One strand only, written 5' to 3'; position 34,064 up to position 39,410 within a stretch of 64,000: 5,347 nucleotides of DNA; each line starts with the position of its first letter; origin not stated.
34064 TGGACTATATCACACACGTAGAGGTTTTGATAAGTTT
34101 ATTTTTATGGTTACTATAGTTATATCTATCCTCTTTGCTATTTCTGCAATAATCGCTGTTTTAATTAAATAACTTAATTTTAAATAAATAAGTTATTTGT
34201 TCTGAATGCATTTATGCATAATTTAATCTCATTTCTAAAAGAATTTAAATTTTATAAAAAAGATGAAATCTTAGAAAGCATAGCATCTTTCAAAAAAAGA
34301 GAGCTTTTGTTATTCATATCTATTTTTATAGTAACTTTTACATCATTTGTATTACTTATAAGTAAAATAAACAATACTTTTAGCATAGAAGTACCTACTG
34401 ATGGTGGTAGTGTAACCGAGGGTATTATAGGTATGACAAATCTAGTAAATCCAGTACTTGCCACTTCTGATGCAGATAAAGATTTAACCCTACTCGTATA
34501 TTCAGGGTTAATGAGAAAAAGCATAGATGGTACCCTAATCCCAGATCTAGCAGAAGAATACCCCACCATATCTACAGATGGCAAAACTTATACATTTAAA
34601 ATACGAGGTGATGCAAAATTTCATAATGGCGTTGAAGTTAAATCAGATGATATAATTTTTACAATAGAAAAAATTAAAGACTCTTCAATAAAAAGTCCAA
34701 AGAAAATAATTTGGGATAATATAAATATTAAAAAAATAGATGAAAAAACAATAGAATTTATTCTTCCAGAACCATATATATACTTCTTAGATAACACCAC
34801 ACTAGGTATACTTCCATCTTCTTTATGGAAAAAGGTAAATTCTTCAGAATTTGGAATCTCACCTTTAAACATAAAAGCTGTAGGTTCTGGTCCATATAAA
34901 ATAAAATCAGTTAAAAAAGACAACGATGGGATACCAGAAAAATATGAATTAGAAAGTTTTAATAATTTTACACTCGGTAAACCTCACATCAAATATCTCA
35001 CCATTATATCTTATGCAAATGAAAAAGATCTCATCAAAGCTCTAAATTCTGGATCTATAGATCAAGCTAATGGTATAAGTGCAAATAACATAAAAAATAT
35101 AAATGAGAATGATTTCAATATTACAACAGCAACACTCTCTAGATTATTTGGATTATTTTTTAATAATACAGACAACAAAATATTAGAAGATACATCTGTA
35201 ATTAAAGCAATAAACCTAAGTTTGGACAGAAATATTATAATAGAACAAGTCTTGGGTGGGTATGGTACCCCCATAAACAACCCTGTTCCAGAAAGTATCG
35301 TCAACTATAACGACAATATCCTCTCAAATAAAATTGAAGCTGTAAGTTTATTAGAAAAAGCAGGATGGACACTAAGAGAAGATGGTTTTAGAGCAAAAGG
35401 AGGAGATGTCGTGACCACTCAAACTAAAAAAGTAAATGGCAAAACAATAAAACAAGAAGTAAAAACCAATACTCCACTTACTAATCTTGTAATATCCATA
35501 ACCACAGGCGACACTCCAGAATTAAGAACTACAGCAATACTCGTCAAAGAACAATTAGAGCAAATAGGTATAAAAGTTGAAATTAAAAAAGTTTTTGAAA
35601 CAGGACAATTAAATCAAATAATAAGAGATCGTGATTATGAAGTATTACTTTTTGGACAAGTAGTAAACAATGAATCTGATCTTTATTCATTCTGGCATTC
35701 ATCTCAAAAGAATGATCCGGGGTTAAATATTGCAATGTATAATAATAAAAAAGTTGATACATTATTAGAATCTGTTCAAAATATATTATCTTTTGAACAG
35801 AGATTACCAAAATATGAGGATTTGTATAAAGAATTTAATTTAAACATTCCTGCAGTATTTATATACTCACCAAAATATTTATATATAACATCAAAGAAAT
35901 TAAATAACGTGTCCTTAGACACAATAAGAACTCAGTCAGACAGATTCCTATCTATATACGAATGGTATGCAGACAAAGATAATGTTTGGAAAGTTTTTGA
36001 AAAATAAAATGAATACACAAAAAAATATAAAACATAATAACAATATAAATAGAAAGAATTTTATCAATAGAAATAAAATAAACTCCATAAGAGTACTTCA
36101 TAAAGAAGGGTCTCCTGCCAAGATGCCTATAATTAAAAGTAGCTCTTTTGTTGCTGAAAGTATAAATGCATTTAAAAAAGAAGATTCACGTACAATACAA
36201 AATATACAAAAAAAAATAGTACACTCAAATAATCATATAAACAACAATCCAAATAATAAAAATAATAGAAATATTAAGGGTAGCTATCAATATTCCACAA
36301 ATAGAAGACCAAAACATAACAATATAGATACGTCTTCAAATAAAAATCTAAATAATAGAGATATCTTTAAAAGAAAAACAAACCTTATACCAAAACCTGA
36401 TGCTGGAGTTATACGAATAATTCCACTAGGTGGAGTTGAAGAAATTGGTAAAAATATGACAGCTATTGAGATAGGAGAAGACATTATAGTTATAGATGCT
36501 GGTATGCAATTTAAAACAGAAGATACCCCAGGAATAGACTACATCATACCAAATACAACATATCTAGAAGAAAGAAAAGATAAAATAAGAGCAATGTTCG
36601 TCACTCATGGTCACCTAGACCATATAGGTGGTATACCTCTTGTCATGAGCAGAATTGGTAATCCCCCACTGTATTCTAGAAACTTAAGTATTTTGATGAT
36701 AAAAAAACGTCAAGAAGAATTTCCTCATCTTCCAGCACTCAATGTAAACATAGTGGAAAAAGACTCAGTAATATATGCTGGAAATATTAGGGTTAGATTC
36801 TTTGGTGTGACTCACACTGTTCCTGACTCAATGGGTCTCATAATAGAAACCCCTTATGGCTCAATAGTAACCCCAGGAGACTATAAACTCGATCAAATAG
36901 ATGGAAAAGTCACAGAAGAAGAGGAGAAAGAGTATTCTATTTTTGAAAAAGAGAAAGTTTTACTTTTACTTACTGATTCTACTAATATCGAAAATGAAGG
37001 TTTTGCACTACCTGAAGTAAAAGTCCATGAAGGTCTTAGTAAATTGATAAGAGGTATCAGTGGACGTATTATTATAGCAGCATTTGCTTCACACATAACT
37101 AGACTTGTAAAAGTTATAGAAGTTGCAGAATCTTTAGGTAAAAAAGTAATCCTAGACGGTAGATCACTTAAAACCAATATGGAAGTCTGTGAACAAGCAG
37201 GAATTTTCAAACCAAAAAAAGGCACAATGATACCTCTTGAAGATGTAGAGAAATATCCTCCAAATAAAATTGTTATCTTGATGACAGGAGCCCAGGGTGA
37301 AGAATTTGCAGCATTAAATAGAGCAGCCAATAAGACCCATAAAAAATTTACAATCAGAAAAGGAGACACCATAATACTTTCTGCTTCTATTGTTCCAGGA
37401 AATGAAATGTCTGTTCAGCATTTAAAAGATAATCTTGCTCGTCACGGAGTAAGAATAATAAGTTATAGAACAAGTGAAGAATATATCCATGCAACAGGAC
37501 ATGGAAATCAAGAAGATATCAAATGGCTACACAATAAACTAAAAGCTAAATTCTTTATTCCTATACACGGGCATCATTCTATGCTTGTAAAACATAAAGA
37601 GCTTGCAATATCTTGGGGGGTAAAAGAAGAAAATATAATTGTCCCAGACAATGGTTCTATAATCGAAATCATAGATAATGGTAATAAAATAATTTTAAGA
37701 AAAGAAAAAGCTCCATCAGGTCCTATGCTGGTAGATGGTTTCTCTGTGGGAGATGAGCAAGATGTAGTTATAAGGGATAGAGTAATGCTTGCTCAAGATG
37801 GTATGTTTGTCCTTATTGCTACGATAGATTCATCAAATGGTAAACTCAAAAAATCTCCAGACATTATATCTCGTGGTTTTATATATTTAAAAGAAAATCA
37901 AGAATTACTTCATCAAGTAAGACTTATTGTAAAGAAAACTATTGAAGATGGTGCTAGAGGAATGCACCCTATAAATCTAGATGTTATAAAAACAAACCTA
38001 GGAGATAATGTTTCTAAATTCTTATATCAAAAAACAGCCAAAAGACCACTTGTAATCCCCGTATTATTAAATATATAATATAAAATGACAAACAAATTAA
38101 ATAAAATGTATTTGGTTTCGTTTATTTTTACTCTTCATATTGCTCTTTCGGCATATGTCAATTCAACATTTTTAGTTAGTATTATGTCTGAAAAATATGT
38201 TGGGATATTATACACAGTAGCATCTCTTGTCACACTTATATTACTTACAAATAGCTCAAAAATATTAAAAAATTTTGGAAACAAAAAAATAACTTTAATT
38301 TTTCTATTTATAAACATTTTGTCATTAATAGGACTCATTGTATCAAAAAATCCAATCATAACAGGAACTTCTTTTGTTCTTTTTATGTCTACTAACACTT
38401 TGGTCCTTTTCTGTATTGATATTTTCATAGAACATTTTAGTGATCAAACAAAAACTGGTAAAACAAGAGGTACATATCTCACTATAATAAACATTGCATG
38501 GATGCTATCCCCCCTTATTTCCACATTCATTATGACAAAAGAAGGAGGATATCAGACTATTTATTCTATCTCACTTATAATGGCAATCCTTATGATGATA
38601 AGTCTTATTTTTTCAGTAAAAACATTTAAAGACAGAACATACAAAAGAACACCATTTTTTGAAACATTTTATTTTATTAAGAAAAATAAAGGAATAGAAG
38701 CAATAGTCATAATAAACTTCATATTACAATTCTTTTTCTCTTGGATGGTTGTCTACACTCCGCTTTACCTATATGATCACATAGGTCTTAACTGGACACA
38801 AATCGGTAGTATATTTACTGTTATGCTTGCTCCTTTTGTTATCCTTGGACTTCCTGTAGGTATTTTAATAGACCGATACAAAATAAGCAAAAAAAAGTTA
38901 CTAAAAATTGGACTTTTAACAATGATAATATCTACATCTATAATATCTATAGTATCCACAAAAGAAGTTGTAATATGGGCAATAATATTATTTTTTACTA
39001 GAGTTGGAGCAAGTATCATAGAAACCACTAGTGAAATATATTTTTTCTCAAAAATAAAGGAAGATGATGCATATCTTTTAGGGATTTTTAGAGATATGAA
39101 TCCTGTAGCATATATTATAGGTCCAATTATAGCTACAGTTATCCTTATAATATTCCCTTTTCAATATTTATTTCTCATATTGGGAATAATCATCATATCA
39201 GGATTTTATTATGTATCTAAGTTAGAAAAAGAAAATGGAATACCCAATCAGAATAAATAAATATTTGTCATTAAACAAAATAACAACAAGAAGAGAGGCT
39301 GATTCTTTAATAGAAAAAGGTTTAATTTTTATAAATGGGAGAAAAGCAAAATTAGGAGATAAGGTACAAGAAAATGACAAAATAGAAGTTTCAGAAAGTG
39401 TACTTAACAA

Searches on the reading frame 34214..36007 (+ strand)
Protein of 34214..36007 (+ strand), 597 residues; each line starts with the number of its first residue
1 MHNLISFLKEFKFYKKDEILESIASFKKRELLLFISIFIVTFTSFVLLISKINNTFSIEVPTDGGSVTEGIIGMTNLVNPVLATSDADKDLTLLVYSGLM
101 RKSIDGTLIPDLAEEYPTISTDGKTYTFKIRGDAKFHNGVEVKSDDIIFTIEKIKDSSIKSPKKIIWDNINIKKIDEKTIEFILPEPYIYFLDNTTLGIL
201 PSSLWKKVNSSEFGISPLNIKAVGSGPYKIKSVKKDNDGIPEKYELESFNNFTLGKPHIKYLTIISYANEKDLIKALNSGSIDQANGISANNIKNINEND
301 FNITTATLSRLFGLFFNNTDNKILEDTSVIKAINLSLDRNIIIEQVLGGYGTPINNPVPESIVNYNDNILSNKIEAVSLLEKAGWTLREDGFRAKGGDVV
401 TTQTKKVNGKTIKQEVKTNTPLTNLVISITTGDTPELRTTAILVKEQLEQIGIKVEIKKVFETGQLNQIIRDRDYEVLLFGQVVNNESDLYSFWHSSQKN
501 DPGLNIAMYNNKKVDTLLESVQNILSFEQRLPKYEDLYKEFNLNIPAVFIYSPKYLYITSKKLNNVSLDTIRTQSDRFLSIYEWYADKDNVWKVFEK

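Call 57: search_protein_families(library=pfam, proteins=[window:34214-36007:+], max_evalue=0.001)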
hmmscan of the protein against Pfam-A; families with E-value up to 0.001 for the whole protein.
window:34214-36007:+ (597 aa): 1 family
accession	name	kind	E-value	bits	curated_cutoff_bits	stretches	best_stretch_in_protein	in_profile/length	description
PF00496.27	SBP_bac_5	-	2.1e-67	228.2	32.4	1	108-499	2-363/368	Bacterial extracellular solute-binding proteins, family 5 Middle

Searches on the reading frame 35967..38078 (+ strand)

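Call 57: search_protein_families(library=pfam, proteins=[window:35967-38078:+], max_evalue=0.001)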
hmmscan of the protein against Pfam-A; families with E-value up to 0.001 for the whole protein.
window:35967-38078:+ (703 aa): 5 families
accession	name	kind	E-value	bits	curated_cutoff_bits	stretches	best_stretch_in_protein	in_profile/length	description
PF22505.1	RNase_J_b_CASP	-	1e-41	142.1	27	1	366-490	2-126/126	Ribonuclease J, beta-CASP domain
PF17770.6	RNase_J_C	-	2.7e-23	83.3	23.8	1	601-703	1-102/102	Ribonuclease J C-terminal domain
PF00753.33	Lactamase_B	-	9.3e-12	45.7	22.7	1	162-313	6-157/196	Metallo-beta-lactamase superfamily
PF12706.13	Lactamase_B_2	-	3e-08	33.9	27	1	201-307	23-144/200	Beta-lactamase superfamily domain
PF07521.17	RMMBL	-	7.4e-05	23.1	21.6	1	506-548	10-53/63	Zn-dependent metallo-hydrolase RNA specificity domain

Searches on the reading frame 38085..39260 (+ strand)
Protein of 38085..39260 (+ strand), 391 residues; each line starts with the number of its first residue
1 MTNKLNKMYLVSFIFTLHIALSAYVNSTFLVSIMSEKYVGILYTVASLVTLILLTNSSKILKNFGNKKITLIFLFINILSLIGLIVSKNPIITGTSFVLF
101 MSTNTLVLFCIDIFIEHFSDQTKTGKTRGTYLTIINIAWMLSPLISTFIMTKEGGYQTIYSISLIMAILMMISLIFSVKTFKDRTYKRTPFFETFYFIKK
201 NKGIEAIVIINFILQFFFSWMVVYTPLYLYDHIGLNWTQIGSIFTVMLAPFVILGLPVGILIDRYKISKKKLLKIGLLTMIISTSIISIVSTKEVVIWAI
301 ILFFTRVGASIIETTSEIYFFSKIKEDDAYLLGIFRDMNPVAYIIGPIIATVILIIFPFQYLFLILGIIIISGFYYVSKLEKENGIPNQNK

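Call 57: search_protein_families(library=pfam, proteins=[window:38085-39260:+], max_evalue=0.001)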
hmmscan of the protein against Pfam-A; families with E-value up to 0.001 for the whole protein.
window:38085-39260:+ (391 aa): 2 families
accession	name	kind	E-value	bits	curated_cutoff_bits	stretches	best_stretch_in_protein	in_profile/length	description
PF07690.21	MFS_1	-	2.1e-35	122.7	33.4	2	10-316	3-315/347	Major Facilitator Superfamily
PF12832.13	MFS_1_like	-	9.8e-05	22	25.2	0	216-381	10-180/373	MFS_1 like family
